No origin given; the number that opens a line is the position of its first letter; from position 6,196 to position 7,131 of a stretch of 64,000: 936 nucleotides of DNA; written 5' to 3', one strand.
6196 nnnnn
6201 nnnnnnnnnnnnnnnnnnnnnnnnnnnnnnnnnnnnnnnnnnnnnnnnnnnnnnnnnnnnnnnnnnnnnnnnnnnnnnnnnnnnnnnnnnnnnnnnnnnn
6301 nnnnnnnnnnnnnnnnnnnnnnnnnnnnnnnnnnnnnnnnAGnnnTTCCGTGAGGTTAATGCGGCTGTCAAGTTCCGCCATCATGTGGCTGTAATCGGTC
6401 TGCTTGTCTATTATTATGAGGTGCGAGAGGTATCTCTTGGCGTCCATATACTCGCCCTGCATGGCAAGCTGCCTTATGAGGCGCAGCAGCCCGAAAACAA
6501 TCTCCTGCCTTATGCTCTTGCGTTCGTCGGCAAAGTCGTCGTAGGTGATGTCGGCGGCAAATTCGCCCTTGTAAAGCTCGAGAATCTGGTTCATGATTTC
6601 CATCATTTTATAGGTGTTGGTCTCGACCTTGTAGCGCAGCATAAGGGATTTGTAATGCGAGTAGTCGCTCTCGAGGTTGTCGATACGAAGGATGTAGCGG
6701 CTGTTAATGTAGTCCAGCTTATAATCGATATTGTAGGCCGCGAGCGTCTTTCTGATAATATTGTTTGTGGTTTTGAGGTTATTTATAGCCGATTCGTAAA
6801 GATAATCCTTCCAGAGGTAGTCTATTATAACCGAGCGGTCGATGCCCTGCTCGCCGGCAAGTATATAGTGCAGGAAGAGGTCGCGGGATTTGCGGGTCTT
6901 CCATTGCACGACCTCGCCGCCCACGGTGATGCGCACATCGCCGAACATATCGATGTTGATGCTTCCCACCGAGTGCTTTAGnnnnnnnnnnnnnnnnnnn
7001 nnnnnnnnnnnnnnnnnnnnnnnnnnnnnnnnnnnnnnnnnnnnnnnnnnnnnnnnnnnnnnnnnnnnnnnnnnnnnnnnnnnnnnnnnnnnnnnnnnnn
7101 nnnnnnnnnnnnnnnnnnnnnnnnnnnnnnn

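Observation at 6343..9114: Regulator with permuted domain order: P-loop ATPase, TPR-like repeats, then a C-terminal SARP module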

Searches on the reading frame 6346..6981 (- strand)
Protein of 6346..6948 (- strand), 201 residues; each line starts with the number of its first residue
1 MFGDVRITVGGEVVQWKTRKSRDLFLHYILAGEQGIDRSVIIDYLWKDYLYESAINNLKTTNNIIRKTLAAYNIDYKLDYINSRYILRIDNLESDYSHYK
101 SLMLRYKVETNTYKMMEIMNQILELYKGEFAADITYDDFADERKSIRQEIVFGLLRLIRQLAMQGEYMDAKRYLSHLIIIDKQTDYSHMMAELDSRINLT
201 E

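Call 7: search_protein_families(library=pfam, proteins=[window:6346-6948:-], max_evalue=10)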
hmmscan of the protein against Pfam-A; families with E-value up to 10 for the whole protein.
seq(201 aa): 1 family
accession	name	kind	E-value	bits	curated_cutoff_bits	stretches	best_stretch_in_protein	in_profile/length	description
PF19514.5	MobC_2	-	0.032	14.3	27.5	1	81-127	87-133/140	MobC-like protein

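Call 15: search_solved_structures(query=A2, max_evalue=10, show_alignments=3)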
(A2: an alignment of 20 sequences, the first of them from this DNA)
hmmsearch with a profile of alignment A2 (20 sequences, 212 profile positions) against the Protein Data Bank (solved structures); distinct sequences matched with E-value up to 10: 0.

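Call 21: search_protein_representatives(alignment_id=A2)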
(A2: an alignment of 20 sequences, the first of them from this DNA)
Query: 20 sequences, 212 profile positions. Proteins with E-value up to 0.001 (for the whole library): 2361; up to 1e-10: 302; up to 1e-30: 34. The best 150 are listed.
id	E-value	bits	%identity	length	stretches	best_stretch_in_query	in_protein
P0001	1.9e-97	341.6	-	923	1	2-211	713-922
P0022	9.9e-93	326.1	-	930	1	5-211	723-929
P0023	1.8e-88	312.2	-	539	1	4-210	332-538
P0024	8.5e-87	306.7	-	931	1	2-211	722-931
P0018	1.4e-85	302.8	-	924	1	3-209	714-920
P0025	1.4e-81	289.7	-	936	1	2-212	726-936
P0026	1.8e-81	289.4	-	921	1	2-208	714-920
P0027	1.6e-80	286.2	-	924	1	7-210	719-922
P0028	7.6e-78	277.5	-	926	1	6-208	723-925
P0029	5.4e-67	242.0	-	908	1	4-206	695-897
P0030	5.4e-66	238.8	-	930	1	4-210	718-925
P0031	7.3e-64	231.8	-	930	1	5-209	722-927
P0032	5.4e-61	222.4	-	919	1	2-208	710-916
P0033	3.1e-60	219.9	-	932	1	6-209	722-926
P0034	4.7e-60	219.4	-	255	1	5-210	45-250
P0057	2.4e-21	92.9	-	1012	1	6-204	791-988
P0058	1.1e-19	87.5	-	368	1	4-200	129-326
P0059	2.4e-19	86.3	-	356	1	3-189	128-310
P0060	5.4e-19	85.2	-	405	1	8-199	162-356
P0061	2.3e-18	83.1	-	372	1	3-201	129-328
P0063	3.2e-18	82.7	-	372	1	5-197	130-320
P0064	3.3e-18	82.6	-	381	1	3-198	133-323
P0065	3.8e-18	82.4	-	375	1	6-206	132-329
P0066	4.0e-18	82.3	-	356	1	5-196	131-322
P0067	5.2e-18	82.0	-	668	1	2-188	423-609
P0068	1.5e-17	80.5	-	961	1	3-176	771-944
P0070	1.2e-16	77.6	-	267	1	5-196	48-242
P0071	1.6e-16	77.1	-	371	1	3-189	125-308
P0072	1.8e-16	76.9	-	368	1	8-197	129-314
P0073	1.9e-16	76.8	-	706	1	3-191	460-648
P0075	2.4e-16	76.5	-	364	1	4-187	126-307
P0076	2.5e-16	76.5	-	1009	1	2-205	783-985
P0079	3.4e-16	76.0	-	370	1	3-196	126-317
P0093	1.4e-15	74.0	-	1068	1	4-194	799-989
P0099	2.2e-15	73.4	-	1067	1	6-193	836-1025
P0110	6.6e-15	71.8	-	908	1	5-193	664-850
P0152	3.2e-13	66.3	-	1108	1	5-185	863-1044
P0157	3.8e-13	66.1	-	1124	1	7-197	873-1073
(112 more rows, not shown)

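Call 23: search_protein_families(library=pfam, proteins=[P0057, P0058, P0060, P0067, P0068, P0073, P0076, P0093, P0099, P0070], max_evalue=0.001)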
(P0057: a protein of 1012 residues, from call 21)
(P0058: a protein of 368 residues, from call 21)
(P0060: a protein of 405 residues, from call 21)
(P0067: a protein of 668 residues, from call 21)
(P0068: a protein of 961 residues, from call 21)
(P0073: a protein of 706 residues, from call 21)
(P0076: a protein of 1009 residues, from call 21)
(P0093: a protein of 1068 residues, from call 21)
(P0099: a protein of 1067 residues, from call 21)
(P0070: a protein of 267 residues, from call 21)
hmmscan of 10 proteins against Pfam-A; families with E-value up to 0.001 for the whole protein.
P0057 (1012 aa): 11 families
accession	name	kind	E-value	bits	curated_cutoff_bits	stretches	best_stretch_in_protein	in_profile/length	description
PF13424.12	TPR_12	-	1.2e-11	45.1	30.1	1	565-622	17-76/77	Tetratricopeptide repeat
PF07719.23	TPR_2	-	2.9e-11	43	27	1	591-623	1-33/34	Tetratricopeptide repeat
PF13181.12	TPR_8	-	3.5e-11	42.8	25.7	0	591-622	1-32/34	Tetratricopeptide repeat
PF00515.34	TPR_1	-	9.1e-08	32.1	27.8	0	591-622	1-32/34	Tetratricopeptide repeat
PF13428.12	TPR_14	-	1.1e-07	32.3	23.5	0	592-628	2-38/44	Tetratricopeptide repeat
PF13401.12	AAA_22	-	1.2e-06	29.3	27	1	32-148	4-107/130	AAA domain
PF13374.12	TPR_10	-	1.6e-06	28.4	27.5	0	591-621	2-32/42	Tetratricopeptide repeat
PF17874.7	TPR_MalT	-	1.8e-05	24.6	45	0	559-748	130-319/336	MalT-like TPR region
PF13176.12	TPR_7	-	0.00019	21.7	27.9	0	674-696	4-26/36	Tetratricopeptide repeat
PF25199.1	nSTAND_NTPase5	-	0.00035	20.9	34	0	28-63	36-75/145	Novel STAND NTPase 5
PF13191.12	AAA_16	-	0.0005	21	32.6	1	22-135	11-142/167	AAA ATPase domain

P0058 (368 aa): 3 families
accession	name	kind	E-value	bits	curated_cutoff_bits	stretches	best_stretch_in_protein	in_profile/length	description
PF00072.30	Response_reg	-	5.7e-20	72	30.2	1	7-115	2-110/111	Response regulator receiver domain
PF03704.23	BTAD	-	5.4e-08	33.8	22.1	1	249-366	25-143/146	Bacterial transcriptional activator domain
PF00486.34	Trans_reg_C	-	5.4e-06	26.8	26.2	1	158-219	11-72/77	Transcriptional regulatory protein, C terminal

P0060 (405 aa): 1 family
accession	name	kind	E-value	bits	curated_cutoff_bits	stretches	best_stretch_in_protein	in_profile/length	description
PF03704.23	BTAD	-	1.3e-24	87.7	22.1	1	262-398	2-141/146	Bacterial transcriptional activator domain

P0067 (668 aa): 2 families
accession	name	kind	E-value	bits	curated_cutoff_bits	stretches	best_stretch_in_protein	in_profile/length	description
PF00486.34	Trans_reg_C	-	5e-06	26.9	26.2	1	452-507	7-61/77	Transcriptional regulatory protein, C terminal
PF03704.23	BTAD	-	3.8e-05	24.5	22.1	1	549-666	27-145/146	Bacterial transcriptional activator domain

P0068 (961 aa): 2 families
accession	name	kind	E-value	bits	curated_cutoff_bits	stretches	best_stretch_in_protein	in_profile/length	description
PF00486.34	Trans_reg_C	-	6.2e-06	26.6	26.2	1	797-858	7-67/77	Transcriptional regulatory protein, C terminal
PF13191.12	AAA_16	-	4.3e-05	24.5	32.6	1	31-141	25-148/167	AAA ATPase domain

P0073 (706 aa): 10 families
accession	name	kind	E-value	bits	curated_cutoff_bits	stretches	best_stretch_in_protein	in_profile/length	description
PF03704.23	BTAD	-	4.3e-12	47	22.1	1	593-699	35-142/146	Bacterial transcriptional activator domain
PF25199.1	nSTAND_NTPase5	-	3.8e-07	30.5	34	1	22-113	35-125/145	Novel STAND NTPase 5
PF13173.12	AAA_14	-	1.7e-06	28.5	27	1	28-118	2-95/129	AAA domain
PF07719.23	TPR_2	-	3.6e-05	24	27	1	622-648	4-30/34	Tetratricopeptide repeat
PF00486.34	Trans_reg_C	-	0.0001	22.7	26.2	1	488-541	7-59/77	Transcriptional regulatory protein, C terminal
PF14559.12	TPR_19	-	0.00014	22.6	25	0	629-670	1-42/68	Tetratricopeptide repeat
PF13181.12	TPR_8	-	0.00027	21.3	25.7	0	621-649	3-31/34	Tetratricopeptide repeat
PF13191.12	AAA_16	-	0.00031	21.7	32.6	0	26-120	24-138/167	AAA ATPase domain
PF00515.34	TPR_1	-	0.00038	20.6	27.8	1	624-648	6-30/34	Tetratricopeptide repeat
PF13424.12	TPR_12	-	0.00046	20.8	30.1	0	624-650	6-34/77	Tetratricopeptide repeat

P0076 (1009 aa): 9 families
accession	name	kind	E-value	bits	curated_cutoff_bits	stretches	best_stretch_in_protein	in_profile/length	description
PF13401.12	AAA_22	-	3e-09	37.7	27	1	31-150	3-109/130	AAA domain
PF17874.7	TPR_MalT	-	3.9e-09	36.7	45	1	529-744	103-320/336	MalT-like TPR region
PF13424.12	TPR_12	-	5.4e-08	33.4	30.1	0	670-735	9-76/77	Tetratricopeptide repeat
PF13191.12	AAA_16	-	8.9e-07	30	32.6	1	27-140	18-147/167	AAA ATPase domain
PF25199.1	nSTAND_NTPase5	-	6.4e-05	23.2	34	1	22-53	27-61/145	Novel STAND NTPase 5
PF01637.24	ATPase_2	-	7.6e-05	23.1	33.2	1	24-143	11-133/225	ATPase domain predominantly from Archaea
PF13428.12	TPR_14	-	0.00011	23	23.5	0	586-612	1-27/44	Tetratricopeptide repeat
PF00931.28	NB-ARC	-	0.00045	20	23.5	0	22-135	7-110/248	NB-ARC domain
PF24883.2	NPHP3_N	-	0.00089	19.9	24.8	0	17-164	6-164/164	Nephrocystin 3, N-terminal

P0093 (1068 aa): 4 families
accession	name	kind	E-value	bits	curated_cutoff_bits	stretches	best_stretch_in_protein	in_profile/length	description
PF03704.23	BTAD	-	1.9e-09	38.5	22.1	1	925-1028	29-133/146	Bacterial transcriptional activator domain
PF25199.1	nSTAND_NTPase5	-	1.7e-05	25.1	34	0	30-73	38-78/145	Novel STAND NTPase 5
PF00486.34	Trans_reg_C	-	2.7e-05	24.6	26.2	1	826-887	7-68/77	Transcriptional regulatory protein, C terminal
PF24883.2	NPHP3_N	-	0.0003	21.5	24.8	1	23-168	9-161/164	Nephrocystin 3, N-terminal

P0099 (1067 aa): 9 families
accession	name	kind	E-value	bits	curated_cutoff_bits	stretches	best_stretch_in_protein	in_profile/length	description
PF13424.12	TPR_12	-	6.6e-19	68.3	30.1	2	697-757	13-75/77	Tetratricopeptide repeat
PF17874.7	TPR_MalT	-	1.3e-11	44.9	45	1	496-639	54-193/336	MalT-like TPR region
PF03704.23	BTAD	-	4.2e-10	40.6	22.1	1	937-1060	1-128/146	Bacterial transcriptional activator domain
PF13181.12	TPR_8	-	1.8e-09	37.4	25.7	0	608-636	2-30/34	Tetratricopeptide repeat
PF00486.34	Trans_reg_C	-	1.7e-08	34.9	26.2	1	859-924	5-69/77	Transcriptional regulatory protein, C terminal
PF00515.34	TPR_1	-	4.6e-07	29.8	27.8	0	528-548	7-27/34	Tetratricopeptide repeat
PF07719.23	TPR_2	-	6e-05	23.3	27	0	524-548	3-27/34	Tetratricopeptide repeat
PF25199.1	nSTAND_NTPase5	-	7.1e-05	23.1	34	0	11-58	17-64/145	Novel STAND NTPase 5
PF13401.12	AAA_22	-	0.00086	20.1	27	0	34-154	4-106/130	AAA domain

P0070 (267 aa): 1 family
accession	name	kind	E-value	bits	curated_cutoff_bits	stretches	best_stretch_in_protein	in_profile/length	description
PF00486.34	Trans_reg_C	-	0.00076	19.9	26.2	0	74-129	7-62/77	Transcriptional regulatory protein, C terminal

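Call 35: predict_structure(alignment_id=A2)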
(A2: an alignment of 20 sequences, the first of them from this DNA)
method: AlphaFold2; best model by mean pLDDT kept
length: 212 residues; sequences in the alignment: 20
mean_pLDDT: 93.2   pTM: 0.85
mean pLDDT of the five models: 93.2, 93.0, 92.6, 92.4, 91.7
residues with pLDDT >= 90: 192; 70-90: 13; 50-70: 4; < 50: 3
segments of 3 or more residues with pLDDT < 50: 1-3
pLDDT, mean of each block of 10 residues (from residue 1): 67 95 93 96 94 92 94 97 94 96 94 97 97 95 92 96 98 96 97 95 89 55
secondary structure, 60 per line:
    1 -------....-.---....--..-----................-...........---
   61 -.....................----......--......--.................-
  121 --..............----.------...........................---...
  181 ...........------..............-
elements in order: E8-11 E17-20 H30-45 H49-57 H62-82 E87-92 E95-100 E103-105 H106-119 H123-136 H148-174 H178-191 H198-211

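Call 38: fold_search(model_id=the predicted structure, library=pdb)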
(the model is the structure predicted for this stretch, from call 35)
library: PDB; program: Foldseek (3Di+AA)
matches with E <= 10: 773; with E <= 0.001: 6
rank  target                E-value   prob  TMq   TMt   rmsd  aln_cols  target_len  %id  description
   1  8hvr_I                3.9e-06  1.00  0.62  0.53   7.9       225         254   15  Cryo-EM structure of AfsR-dependent transcription activation complex with afsS promoter (released 2023-12-27)
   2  8k60_J                4.9e-06  1.00  0.55  0.48   8.7       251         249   17  Cryo-EM structure of Streptomyces coelicolor transcription initiation complex with the global transcription factor Afs (released 2024-07-31)
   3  2ff4_A                1.5e-05  1.00  0.63  0.39   6.1       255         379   13  Mycobacterium tuberculosis EmbR in complex with low affinity phosphopeptide (released 2006-01-24)
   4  8k60_I                2.7e-05  1.00  0.66  0.58   3.7       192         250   19  Cryo-EM structure of Streptomyces coelicolor transcription initiation complex with the global transcription factor Afs (released 2024-07-31)
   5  2ff4_B                2.9e-05  1.00  0.64  0.40   5.9       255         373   13  Mycobacterium tuberculosis EmbR in complex with low affinity phosphopeptide (released 2006-01-24)
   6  2fez                  8.9e-05  1.00  0.61  0.38   7.2       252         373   13  Mycobacterium tuberculosis EmbR (released 2006-01-24)
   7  4nhj_B                1.5e-02  1.00  0.33  0.64   4.6       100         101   20  Crystal structure of Klebsiella pneumoniae RstA DNA-binding domain in complex with RstA box (released 2014-07-16)
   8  4u88_B                3.1e-02  1.00  0.33  0.66   2.4        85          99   24  Structure of the DNA-Binding Domain of the Response Regulator SaeR from Staphylococcus aureus (released 2015-08-12)
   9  9dlu_MODEL_1_A        4.2e-02  0.99  0.33  0.60   7.7       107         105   20  Solution structure of Staphylococcus aureus response regulator ArlR DNA-binding domain (released 2025-09-17)
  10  4ixa_A                4.7e-02  1.00  0.34  0.66   2.7        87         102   17  Structure of DNA-binding domain of the response regulator SaeR from Staphylococcus epidermidis (released 2014-01-29)
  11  8uvk_A                4.7e-02  1.00  0.32  0.31   2.9        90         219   19  CosR DNA bound form II (released 2024-01-31)
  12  4qwq_B                7.6e-02  1.00  0.35  0.69   2.3        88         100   19  Crystal structure of the DNA-binding domain of the response regulator SaeR from Staphylococcus aureus (released 2015-08-19)
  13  3w6j_E                7.6e-02  0.87  0.28  0.36  10.3       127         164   12  Crystal structure of ScpAB core complex (released 2013-04-24)
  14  4ixa_B                9.0e-02  1.00  0.33  0.69   2.3        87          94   14  Structure of DNA-binding domain of the response regulator SaeR from Staphylococcus epidermidis (released 2014-01-29)
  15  3w6j_B                9.6e-02  0.98  0.28  0.35   6.0        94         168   13  Crystal structure of ScpAB core complex (released 2013-04-24)
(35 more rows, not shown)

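Call 50: list_cluster_members(proteins=[P0099, P0093, P0076, P0057, P0152, P0157, P0073, P0110, P0058, P0068])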
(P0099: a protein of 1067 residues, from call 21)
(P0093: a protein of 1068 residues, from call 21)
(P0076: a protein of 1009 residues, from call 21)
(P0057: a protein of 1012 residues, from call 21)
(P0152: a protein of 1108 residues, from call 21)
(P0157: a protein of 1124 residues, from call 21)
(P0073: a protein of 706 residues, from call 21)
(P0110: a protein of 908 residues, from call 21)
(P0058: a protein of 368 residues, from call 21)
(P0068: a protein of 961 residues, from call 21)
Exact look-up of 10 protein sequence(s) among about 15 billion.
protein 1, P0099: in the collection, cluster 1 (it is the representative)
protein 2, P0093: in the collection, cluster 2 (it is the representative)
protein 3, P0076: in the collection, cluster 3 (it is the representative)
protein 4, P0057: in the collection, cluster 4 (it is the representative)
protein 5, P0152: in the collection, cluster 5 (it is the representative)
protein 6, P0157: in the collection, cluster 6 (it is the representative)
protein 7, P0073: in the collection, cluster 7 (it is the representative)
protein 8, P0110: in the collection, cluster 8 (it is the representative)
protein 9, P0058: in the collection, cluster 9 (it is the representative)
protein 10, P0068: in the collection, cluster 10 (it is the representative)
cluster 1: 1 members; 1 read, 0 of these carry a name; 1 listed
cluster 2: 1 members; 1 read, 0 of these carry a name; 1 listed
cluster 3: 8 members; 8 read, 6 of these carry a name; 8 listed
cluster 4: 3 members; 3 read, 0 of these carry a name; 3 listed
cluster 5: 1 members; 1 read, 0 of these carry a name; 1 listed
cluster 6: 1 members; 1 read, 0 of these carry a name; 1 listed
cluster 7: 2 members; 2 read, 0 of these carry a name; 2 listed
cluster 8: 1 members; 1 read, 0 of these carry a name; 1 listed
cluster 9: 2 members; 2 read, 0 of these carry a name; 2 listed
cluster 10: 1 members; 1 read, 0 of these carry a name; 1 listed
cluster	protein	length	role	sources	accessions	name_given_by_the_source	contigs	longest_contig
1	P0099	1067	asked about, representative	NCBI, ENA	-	-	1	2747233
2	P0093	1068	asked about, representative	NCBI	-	-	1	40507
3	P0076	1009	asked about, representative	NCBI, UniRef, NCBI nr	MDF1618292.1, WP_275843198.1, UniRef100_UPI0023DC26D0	AAA family ATPase [Petrocella sp. FN5] | AAA family ATPase n=1 Tax=Petrocella sp. FN5 TaxID=3032002 RepID=UPI0023DC26D0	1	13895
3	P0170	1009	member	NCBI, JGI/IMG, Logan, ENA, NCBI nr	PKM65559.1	MAG: hypothetical protein CVU95_14600 [Firmicutes bacterium HGW-Firmicutes-2] | ATP/maltotriose-dependent transcriptional regulator MalT/DNA-binding SARP family ...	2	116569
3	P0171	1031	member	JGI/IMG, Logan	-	ATP/maltotriose-dependent transcriptional regulator MalT/DNA-binding SARP family ...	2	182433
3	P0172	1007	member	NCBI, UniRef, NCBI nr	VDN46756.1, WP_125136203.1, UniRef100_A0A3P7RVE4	conserved protein of unknown function [Petrocella atlantisensis] | Uncharacterized protein n=1 Tax=Petrocella atlantisensis TaxID=2173034 ... | AAA family ATPase [Petrocella atlantisensis]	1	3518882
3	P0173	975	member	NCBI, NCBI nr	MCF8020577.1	MAG: AAA family ATPase [Vallitaleaceae bacterium] | AAA family ATPase [Vallitaleaceae bacterium]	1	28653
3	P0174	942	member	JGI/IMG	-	ATP/maltotriose-dependent transcriptional regulator MalT/DNA-binding SARP family ...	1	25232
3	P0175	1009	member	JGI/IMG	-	-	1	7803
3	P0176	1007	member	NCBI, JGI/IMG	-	-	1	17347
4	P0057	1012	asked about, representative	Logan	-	-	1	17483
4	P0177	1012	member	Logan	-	-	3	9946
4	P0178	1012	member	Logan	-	-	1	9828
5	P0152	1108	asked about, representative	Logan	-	-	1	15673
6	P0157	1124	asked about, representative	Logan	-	-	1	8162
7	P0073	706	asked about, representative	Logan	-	-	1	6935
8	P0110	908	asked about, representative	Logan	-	-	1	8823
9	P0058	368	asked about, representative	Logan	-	-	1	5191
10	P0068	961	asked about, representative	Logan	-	-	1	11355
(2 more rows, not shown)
